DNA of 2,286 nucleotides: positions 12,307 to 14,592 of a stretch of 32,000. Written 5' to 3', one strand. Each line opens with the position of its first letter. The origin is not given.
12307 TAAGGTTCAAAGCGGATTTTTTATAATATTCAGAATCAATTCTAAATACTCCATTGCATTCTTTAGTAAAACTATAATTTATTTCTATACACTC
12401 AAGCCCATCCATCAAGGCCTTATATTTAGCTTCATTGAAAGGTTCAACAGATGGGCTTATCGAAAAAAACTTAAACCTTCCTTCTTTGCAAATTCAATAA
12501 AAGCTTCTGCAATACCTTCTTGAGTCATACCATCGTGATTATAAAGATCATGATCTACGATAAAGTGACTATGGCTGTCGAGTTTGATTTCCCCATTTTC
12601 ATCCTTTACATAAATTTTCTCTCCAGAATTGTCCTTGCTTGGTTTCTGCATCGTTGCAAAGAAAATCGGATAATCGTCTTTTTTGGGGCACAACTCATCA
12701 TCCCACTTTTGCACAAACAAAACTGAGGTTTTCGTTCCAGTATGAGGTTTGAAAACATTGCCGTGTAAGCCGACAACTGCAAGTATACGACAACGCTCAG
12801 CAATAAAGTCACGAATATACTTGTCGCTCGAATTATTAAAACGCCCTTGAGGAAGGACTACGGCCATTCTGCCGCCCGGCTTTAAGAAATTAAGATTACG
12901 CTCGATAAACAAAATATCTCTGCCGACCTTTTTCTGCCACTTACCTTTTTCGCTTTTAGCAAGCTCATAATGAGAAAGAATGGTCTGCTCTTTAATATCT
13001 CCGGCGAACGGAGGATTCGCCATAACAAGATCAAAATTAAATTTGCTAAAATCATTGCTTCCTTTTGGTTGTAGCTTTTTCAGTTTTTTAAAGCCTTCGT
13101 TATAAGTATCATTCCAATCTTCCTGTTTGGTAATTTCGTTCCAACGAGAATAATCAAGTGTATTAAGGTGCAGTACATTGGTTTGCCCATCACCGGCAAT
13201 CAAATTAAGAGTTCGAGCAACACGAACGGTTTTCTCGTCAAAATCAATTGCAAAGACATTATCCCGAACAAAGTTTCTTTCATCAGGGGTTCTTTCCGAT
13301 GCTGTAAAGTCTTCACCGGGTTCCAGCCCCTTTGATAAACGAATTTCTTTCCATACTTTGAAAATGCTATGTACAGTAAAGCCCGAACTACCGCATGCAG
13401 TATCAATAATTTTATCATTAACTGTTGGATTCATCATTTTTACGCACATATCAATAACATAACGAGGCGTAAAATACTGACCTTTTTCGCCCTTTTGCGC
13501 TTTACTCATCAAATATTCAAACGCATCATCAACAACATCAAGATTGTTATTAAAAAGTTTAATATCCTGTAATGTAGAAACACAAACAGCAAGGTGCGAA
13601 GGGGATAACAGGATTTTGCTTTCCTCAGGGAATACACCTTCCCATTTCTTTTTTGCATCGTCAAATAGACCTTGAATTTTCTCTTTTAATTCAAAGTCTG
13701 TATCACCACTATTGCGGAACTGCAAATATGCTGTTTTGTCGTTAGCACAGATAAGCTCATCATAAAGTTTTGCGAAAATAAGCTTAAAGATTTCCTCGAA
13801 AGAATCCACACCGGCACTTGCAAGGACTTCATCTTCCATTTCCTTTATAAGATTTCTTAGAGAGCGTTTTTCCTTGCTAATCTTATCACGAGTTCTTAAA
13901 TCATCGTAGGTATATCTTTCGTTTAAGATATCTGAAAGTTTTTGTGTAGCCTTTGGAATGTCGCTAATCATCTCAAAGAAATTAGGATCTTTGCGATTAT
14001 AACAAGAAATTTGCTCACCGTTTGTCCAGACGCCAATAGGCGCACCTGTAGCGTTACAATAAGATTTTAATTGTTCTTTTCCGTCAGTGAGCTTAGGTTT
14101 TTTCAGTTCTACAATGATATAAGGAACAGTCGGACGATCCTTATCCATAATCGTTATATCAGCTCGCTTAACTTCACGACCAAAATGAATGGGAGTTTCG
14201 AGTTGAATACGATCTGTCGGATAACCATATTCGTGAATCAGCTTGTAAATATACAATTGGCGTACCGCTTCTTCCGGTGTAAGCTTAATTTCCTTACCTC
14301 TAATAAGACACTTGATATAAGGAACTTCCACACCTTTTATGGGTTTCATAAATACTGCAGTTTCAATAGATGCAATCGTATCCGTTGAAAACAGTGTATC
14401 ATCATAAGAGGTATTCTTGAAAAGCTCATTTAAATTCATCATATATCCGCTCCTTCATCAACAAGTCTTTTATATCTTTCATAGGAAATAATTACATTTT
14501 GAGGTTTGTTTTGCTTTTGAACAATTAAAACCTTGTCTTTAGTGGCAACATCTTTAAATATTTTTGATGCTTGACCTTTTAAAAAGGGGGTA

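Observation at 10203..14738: Four-gene cassette: Phd/YefM-like protein, BcgI-like nuclease-methyltransferase fusion, S subunit and an unknown Rx4H protein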

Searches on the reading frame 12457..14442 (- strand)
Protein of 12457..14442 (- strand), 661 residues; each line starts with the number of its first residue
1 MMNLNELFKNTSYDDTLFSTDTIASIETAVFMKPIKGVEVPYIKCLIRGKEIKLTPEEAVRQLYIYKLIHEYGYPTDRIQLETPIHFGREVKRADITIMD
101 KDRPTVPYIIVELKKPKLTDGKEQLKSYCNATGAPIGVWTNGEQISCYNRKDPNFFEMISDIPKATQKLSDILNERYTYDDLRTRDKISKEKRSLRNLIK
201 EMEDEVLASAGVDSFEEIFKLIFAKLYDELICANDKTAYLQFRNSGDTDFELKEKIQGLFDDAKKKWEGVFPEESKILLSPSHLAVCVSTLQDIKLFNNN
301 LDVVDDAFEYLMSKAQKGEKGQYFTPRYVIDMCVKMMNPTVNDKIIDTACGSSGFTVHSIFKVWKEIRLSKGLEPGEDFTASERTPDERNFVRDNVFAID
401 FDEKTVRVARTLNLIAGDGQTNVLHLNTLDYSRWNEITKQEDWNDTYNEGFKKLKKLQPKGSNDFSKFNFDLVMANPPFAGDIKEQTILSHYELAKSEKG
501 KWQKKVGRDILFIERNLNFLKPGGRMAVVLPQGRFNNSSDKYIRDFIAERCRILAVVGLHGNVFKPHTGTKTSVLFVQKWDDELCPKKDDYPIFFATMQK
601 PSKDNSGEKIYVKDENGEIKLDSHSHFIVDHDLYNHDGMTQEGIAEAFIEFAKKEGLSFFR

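Call 3: search_protein_families(library=pfam, proteins=[window:12457-14442:-], max_evalue=0.1)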
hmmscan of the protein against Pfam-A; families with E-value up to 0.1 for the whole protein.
window:12457-14442:- (661 aa): 4 families
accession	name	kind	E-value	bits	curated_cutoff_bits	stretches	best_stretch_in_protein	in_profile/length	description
PF02384.22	N6_Mtase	-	3.3e-34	119.1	20.4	1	301-622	3-270/311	N-6 DNA Methylase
PF13588.12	HSDR_N_2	-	4.2e-30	104.5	25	1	56-163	1-110/110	Type I restriction enzyme R protein N terminus (HSDR_N)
PF07669.17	Eco57I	-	1.3e-13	51.8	25.3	1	395-563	2-170/171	Eco57I restriction-modification methylase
PF04313.20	HSDR_N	-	0.00045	20.6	25.1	1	84-151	121-193/198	Type I restriction enzyme R protein N terminus (HSDR_N)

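Call 4: search_protein_families(library=padloc, proteins=[window:12457-14442:-], max_evalue=0.1)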
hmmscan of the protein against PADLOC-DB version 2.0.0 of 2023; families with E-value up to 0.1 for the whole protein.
window:12457-14442:- (661 aa): 53 families (the best 25 are shown)
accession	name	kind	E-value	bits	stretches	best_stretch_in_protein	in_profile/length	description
PDLC03034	MTase_I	-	0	1088.2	1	5-661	6-670/672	Type I methyltransferase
PDLC03318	MTase_II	-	5e-78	261.2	1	136-620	146-670/723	Type II methyltransferase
PDLC03030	MTase_I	-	9.5e-50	167.7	1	49-590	43-592/670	Type I methyltransferase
PDLC03021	MTase_I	-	1.8e-47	160.3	2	261-433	102-265/491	Type I methyltransferase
PDLC03018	MTase_I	-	2.7e-43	146.4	2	44-367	12-353/749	Type I methyltransferase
PDLC04134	mad2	-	3.5e-41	139.6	1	57-609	5-470/492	mads_2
PDLC03218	MTase_II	-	1.5e-35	120.8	2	464-581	367-483/532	Type II methyltransferase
PDLC03026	MTase_I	-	2e-30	104.4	2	218-361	31-183/487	Type I methyltransferase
PDLC03317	MTase_II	-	1.9e-24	84.1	3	280-429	256-412/831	Type II methyltransferase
PDLC03025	MTase_I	-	1.5e-23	81.3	2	469-601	268-386/569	Type I methyltransferase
PDLC03357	MTase_II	-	9e-21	71.9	2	467-583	219-338/620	Type II methyltransferase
PDLC03311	MTase_II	-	1.5e-19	68.1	1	469-579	101-208/464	Type II methyltransferase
PDLC03624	REase_MTase_IIG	-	1.5e-19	67.4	1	287-593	384-657/1271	Type IIG restriction enzyme-methyltransferase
PDLC03285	MTase_II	-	3.2e-16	57.4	2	469-579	106-217/413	Type II methyltransferase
PDLC03031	MTase_I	-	4.9e-16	56.1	2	283-358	141-222/834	Type I methyltransferase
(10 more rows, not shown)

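Call 5: search_protein_families(library=ncbifam, proteins=[window:12457-14442:-], max_evalue=0.1)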
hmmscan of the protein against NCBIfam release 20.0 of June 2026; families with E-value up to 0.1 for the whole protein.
window:12457-14442:- (661 aa): 4 families
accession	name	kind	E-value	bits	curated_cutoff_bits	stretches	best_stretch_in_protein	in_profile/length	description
NF047738.1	antiphage_MADS2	equivalog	8.5e-95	318.4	720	1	43-624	6-616/654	methylation-associated defense system DNA methyltransferase MAD2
TIGR00497.1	hsdM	equivalog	1.7e-12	46.9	242.75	2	253-364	129-244/515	type I restriction-modification system subunit M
NF033452.1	BREX_1_MTaseX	exception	4.3e-07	28.2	500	1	468-614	506-649/1210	BREX-1 system adenine-specific DNA-methyltransferase PglX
NF033455.1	BREX_6_MTaseX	exception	9.6e-05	20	900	1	315-410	301-393/1319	BREX-6 system adenine-specific DNA-methyltransferase PglX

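Call 38: search_solved_structures(query=window:12457-14442:-, max_evalue=0.001)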
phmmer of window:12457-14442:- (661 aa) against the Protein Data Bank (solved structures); distinct sequences matched with E-value up to 0.001: 11.
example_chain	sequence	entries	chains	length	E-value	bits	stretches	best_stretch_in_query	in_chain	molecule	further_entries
8w0p_A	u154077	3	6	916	2.1e-24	89.1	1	215-583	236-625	RM.BsaXI | site-specific DNA-methyltransferase (adenine-specific)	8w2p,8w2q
7vru_A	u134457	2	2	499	6.9e-14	54.4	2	243-363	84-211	Site-specific DNA-methyltransferase (adenine-specific)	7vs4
2y7c_B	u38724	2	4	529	2.2e-12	49.4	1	256-359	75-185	TYPE I RESTRICTION ENZYME ECOKI M PROTEIN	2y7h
2ar0_A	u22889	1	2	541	2.4e-12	49.3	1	256-359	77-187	Type I restriction enzyme EcoKI M protein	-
3ufb_A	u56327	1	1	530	1.4e-11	46.8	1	315-363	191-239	Type I restriction-modification system methyltransferase subunit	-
5ybb_A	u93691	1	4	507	3.3e-11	45.5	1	269-361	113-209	Type I restriction-modification system methyltransferase subunit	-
2okc_A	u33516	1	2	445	1.1e-09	40.4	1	287-358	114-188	Type I restriction enzyme StySJI M protein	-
7eew_A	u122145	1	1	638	6.7e-09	37.9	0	509-579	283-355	Type I restriction-modification system methyltransferase subunit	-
3khk_A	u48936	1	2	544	2.7e-06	29.3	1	298-360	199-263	Type I restriction-modification system methylation subunit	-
2f8l_A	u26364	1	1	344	2.4e-05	26.1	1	509-598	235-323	hypothetical protein lmo1582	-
7vru_B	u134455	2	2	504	8.1e-05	24.4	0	287-364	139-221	Site-specific DNA-methyltransferase (adenine-specific)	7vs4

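Call 88: search_dna_similar(query=window:12457-14442:-, collection=plasmids, mode=protein, max_evalue=1e-30, max_rows=40, rows=spread)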
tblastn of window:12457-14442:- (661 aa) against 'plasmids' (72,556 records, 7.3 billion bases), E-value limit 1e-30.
Records with a match: 21; places in all: 21; records where one place covers at least 80% of the query: 13.
Best place of each record, by identity: 60-80% 1; <60% 20.
By first word of the organism name: Spiroplasma 4; Trichormus 2; Thermus 2; Picosynechococcus 1; Klebsiella 1; Chondrinema 1; Skermanella 1; Tessaracoccus 1; Hymenobacter 1; Paenarthrobacter 1; and 6 more.
By predicted mobility (MOB-suite, as given by PLSDB): non-mobilizable 15; mobilizable 4; conjugative 2.
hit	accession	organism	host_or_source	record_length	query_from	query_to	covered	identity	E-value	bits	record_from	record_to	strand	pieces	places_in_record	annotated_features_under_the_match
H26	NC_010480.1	Picosynechococcus sp. PCC 7002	-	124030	2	660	100%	64.5%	0e+0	906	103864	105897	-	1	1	N-6 DNA methylase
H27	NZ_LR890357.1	Klebsiella pneumoniae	Homo sapiens,urine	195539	16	661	98%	58.5%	0e+0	800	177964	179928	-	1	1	N-6 DNA methylase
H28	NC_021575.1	Trichormus variabilis ATCC 29413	-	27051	53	583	80%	41.8%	8e-128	424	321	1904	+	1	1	N-6 DNA methylase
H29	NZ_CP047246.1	Trichormus variabilis 0441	cell culture,thermal spring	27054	53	583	80%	41.8%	8e-128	424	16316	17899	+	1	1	N-6 DNA methylase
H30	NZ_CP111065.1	Chondrinema litorale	Seaweed,red alga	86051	45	629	89%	30.4%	1e-70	257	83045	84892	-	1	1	N-6 DNA methylase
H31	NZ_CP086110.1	Skermanella mucosa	single cell,crude oil contaminated ...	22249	55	626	87%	30.1%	2e-65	241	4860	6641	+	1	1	N-6 DNA methylase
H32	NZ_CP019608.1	Tessaracoccus flavescens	mono isolate,marine sediment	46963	55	617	85%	30.4%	9e-65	239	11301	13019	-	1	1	N-6 DNA methylase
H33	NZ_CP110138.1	Hymenobacter sp. YIM 151858-1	whole organism,soil sample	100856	44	630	89%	29.2%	1e-59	224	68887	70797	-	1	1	N-6 DNA methylase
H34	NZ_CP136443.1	Paenarthrobacter sp. AT5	atrazine-producing pesticide factory ...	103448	55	629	87%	29.1%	4e-64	238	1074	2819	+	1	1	N-6 DNA methylase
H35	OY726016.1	Phocaeicola massiliensis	-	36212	45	638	85%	29.5%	1e-50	227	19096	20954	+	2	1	record has no annotation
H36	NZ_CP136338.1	Piscinibacter gummiphilus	single cell,soil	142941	47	626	88%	28.5%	2e-60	227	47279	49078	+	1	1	N-6 DNA methylase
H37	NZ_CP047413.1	Ligilactobacillus salivarius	Equus caballus,Isolated and purified ...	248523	42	579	81%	29.3%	2e-56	215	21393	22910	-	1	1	N-6 DNA methylase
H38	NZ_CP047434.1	Spiroplasma citri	Neoaliturus tenellus,cell culture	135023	115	620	77%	30.6%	9e-53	204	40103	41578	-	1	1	N-6 DNA methylase | hypothetical protein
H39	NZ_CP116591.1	Aerococcus urinaeequi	Bos taurus,whole organism,fecal sample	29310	43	579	81%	27.5%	1e-53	207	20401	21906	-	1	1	N-6 DNA methylase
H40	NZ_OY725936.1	Bacteroides finegoldii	-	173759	125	617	75%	29.2%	2e-55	212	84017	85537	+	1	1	N-6 DNA methylase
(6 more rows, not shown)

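Call 89: get_annotated_region(hit=H26, flank=6000)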
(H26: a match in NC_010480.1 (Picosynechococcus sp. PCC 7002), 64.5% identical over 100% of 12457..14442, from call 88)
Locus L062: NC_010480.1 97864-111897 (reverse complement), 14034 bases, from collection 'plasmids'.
description: Picosynechococcus sp. PCC 7002 plasmid pAQ6, complete sequence
organism: Picosynechococcus sp. PCC 7002 (NCBI taxid 32049)
taxonomy: Bacteria; Cyanobacteriota; Cyanophyceae; Chroococcales; Geminocystaceae; Picosynechococcus; Picosynechococcus sp. PCC 7002
host: -; source: -; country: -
typing (MOB-suite, as given by PLSDB): mobilizable; relaxase MOBF
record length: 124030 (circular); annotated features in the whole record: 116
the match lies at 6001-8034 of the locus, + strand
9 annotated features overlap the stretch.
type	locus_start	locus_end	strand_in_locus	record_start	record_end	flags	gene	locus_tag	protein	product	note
CDS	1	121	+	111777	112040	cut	-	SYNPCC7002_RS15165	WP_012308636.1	hypothetical protein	-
CDS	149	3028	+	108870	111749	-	-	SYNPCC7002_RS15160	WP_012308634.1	helicase-related protein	-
CDS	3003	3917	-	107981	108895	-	-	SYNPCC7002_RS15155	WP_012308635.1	hypothetical protein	-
CDS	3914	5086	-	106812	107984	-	-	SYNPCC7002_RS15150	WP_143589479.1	hypothetical protein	-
CDS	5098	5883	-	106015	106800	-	-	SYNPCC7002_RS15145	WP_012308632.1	hypothetical protein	-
CDS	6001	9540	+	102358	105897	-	-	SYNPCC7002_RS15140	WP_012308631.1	N-6 DNA methylase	GO:0006306 - DNA methylation [Evidence IEA]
CDS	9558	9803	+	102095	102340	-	-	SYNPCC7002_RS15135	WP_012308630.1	hypothetical protein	-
CDS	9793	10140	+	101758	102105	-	-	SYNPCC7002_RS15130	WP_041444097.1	type II toxin-antitoxin system RelE/ParE family toxin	-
CDS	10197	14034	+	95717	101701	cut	-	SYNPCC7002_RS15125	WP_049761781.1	strawberry notch C-terminal domain-containing protein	-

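Call 90: get_annotated_region(hit=H28, flank=6000)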
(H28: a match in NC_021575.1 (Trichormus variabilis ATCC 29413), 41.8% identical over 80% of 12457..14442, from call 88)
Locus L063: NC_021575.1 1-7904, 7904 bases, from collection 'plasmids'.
description: Trichormus variabilis ATCC 29413 plasmid D, complete sequence
organism: Trichormus variabilis ATCC 29413 (NCBI taxid 240292)
taxonomy: Bacteria; Cyanobacteriota; Cyanophyceae; Nostocales; Nostocaceae; Trichormus; Trichormus variabilis; Trichormus variabilis ATCC 29413
host: -; source: -; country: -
typing (MOB-suite, as given by PLSDB): non-mobilizable; replicon rep_cluster_1717
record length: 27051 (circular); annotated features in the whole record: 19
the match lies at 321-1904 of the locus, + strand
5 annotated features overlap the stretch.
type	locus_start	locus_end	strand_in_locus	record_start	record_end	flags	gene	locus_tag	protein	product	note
CDS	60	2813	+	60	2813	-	-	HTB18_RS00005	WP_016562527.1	N-6 DNA methylase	GO:0006306 - DNA methylation [Evidence IEA]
CDS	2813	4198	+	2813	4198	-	-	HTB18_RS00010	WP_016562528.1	restriction endonuclease subunit S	GO:0006304 - DNA modification [Evidence IEA]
CDS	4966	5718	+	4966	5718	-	-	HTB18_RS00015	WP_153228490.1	ParA family protein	-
CDS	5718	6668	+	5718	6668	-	-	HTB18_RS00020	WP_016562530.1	ParB/RepB/Spo0J family partition protein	GO:0007059 - chromosome segregation [Evidence IEA]; GO:0000910 - cytokinesis [Evidence IEA]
CDS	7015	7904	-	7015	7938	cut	-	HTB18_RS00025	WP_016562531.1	NHL repeat-containing protein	-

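Call 91: get_annotated_region(hit=H30, flank=6000)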
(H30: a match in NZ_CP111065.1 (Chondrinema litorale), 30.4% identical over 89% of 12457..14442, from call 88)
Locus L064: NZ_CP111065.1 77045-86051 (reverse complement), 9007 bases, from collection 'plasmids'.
description: Chondrinema litorale strain WSW3-B12 plasmid unnamed23
organism: Chondrinema litorale (NCBI taxid 2994555)
taxonomy: Bacteria; Bacteroidota; Cytophagia; Cytophagales; Flammeovirgaceae; Chondrinema; Chondrinema litorale
host: -; source: Seaweed,red alga; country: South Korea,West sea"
typing (MOB-suite, as given by PLSDB): non-mobilizable
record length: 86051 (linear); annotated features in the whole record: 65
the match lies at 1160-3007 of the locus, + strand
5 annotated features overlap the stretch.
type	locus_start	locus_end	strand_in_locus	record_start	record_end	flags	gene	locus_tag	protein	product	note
CDS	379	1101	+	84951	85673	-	-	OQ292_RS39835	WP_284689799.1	DUF6577 family protein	-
CDS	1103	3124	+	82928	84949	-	-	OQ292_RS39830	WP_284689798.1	N-6 DNA methylase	-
CDS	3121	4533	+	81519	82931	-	-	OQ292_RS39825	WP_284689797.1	restriction endonuclease subunit S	GO:0006304 - DNA modification [Evidence IEA]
CDS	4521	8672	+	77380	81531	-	-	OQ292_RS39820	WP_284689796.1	protein kinase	GO:0006468 - protein phosphorylation [Evidence IEA]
CDS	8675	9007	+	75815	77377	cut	-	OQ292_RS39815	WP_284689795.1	hypothetical protein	-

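Call 92: get_annotated_region(hit=H31, flank=6000)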
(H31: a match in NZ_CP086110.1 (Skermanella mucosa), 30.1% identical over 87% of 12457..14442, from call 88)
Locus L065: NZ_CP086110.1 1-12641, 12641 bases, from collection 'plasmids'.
description: Skermanella mucosa strain KEMB 2255-438 plasmid pSM-4, complete sequence
organism: Skermanella mucosa (NCBI taxid 1789672)
taxonomy: Bacteria; Pseudomonadota; Alphaproteobacteria; Rhodospirillales; Azospirillaceae; Skermanella; Skermanella mucosa
host: -; source: single cell,crude oil contaminated deserts; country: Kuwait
typing (MOB-suite, as given by PLSDB): non-mobilizable
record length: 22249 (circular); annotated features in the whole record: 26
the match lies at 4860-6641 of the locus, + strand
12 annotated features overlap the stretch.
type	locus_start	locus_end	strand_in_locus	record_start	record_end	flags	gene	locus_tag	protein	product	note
CDS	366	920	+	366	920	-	lspA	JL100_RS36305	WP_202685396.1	signal peptidase II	GO:0009306 - protein secretion [Evidence IEA]; GO:0006508 - proteolysis [Evidence IEA]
CDS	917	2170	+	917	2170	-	-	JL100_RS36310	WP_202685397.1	cytochrome P450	-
CDS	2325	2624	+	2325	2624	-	-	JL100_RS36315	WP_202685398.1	hypothetical protein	-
CDS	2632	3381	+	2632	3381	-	-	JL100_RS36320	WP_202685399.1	hypothetical protein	-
CDS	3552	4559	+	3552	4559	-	-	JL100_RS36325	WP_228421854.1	tyrosine-type recombinase/integrase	GO:0015074 - DNA integration [Evidence IEA]; GO:0006310 - DNA recombination [Evidence IEA]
CDS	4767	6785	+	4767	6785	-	-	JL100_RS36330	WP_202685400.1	N-6 DNA methylase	GO:0006306 - DNA methylation [Evidence IEA]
CDS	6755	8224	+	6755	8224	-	-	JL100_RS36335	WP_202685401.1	restriction endonuclease subunit S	GO:0006304 - DNA modification [Evidence IEA]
CDS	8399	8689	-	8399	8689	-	-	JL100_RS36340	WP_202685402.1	type II toxin-antitoxin system RelE/ParE family toxin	GO:0030541 - plasmid partitioning [Evidence IEA]; GO:0051290 - protein heterotetramerization [Evidence IEA]; GO:0009432 ...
CDS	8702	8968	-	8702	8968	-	-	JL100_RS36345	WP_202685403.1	type II toxin-antitoxin system ParD family antitoxin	GO:0051983 - regulation of chromosome segregation [Evidence IEA]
CDS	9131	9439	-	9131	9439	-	-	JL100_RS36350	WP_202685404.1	hypothetical protein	-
CDS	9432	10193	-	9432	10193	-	-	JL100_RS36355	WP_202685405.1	ParA family protein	-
CDS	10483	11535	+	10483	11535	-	-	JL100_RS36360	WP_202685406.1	replication protein RepA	-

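Call 99: find_homologous_proteins(query=window:12457-14442:-, max_evalue=1e-20)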
Query window:12457-14442:- (661 aa): 8000 proteins with E <= 1e-20 among 8000 candidates; the best 120 are listed.
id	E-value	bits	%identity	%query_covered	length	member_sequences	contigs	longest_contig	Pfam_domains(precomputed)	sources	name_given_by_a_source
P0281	0.0e+0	1524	100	100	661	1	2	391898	PF02384.23,PF07669.18,PF13588.13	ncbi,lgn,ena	-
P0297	0.0e+0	1522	100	100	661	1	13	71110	PF02384.23,PF07669.18,PF13588.13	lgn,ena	-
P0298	0.0e+0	1520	100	100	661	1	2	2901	PF02384.23,PF07669.18,PF13588.13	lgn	-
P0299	0.0e+0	1520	100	100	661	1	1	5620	PF02384.23,PF07669.18,PF13588.13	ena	-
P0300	0.0e+0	1520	100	100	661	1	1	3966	PF02384.23,PF07669.18,PF13588.13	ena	-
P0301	0.0e+0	1519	100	100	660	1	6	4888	PF02384.23,PF07669.18,PF13588.13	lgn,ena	-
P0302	0.0e+0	1519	100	100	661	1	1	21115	PF02384.23,PF07669.18,PF13588.13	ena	-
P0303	0.0e+0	1517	100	100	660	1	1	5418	PF02384.23,PF07669.18,PF13588.13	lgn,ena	-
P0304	0.0e+0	1513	99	100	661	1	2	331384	PF02384.23,PF07669.18,PF13588.13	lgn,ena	-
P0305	0.0e+0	1508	99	100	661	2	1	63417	PF02384.23,PF07669.18,PF13588.13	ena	-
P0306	0.0e+0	1505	98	100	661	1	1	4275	PF02384.23,PF07669.18,PF13588.13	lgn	-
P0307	0.0e+0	1505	99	100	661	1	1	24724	PF02384.23,PF07669.18,PF13588.13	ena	-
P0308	0.0e+0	1501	98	100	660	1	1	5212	PF02384.23,PF07669.18,PF13588.13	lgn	-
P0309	0.0e+0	1500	98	100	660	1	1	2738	PF02384.23,PF07669.18,PF13588.13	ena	-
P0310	0.0e+0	1500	98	100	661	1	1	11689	PF02384.23,PF07669.18,PF13588.13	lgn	-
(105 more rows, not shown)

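Call 104: predict_structure(alignment_id=A5)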
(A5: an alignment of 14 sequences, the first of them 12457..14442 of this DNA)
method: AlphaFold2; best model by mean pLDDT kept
length: 661 residues; sequences in the alignment: 14
mean_pLDDT: 37.3   pTM: 0.29
mean pLDDT of the five models: 37.3, 35.0, 32.8, 32.7, 30.5
residues with pLDDT >= 90: 0; 70-90: 10; 50-70: 91; < 50: 560
segments of 3 or more residues with pLDDT < 50: 7-13, 45-52, 65-71, 73-516, 531-540, 559-572, 595-645, 657-661
pLDDT, mean of each block of 10 residues (from residue 1): 49 49 57 53 45 50 47 41 25 28 29 26 34 33 31 33 27 29 29 32 35 36 33 30 38 44 43 40 38 32 36 36 41 37 26 26 37 36 35 25 24 24 21 25 26 28 27 25 22 33 36 49 59 44 62 58 28 62 68 46 31 41 37 36 50 48 30
secondary structure, 60 per line:
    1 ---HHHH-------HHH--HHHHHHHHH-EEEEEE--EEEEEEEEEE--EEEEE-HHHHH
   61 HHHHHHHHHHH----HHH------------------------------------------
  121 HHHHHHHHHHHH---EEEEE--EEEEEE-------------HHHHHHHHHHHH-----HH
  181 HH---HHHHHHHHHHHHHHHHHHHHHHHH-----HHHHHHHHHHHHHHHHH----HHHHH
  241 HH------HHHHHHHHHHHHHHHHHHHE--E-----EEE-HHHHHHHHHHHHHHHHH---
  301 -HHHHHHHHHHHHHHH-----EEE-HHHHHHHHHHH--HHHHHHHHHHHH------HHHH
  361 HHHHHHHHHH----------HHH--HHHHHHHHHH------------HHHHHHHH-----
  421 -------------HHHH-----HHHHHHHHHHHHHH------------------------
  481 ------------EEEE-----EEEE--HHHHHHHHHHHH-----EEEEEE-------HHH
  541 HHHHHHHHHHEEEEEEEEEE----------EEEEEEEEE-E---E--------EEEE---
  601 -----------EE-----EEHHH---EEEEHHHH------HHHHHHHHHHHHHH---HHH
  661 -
elements in order (helices of 4 or more, strands of 3 or more residues): H4-7 H20-28 E30-35 E38-47 E50-54 H56-71 H121-132 E136-140 E143-148 H162-173 H179-182 H186-209 H215-231 H236-242 H249-267 E277-279 H281-297 H302-316 E322-324 H326-336 H339-350 H357-370 H386-395 H408-415 H434-437 H443-456 E493-496 E502-505 H508-519 E525-530 H538-550 E551-560 E571-579 E594-597 E627-630 H631-634 H641-654
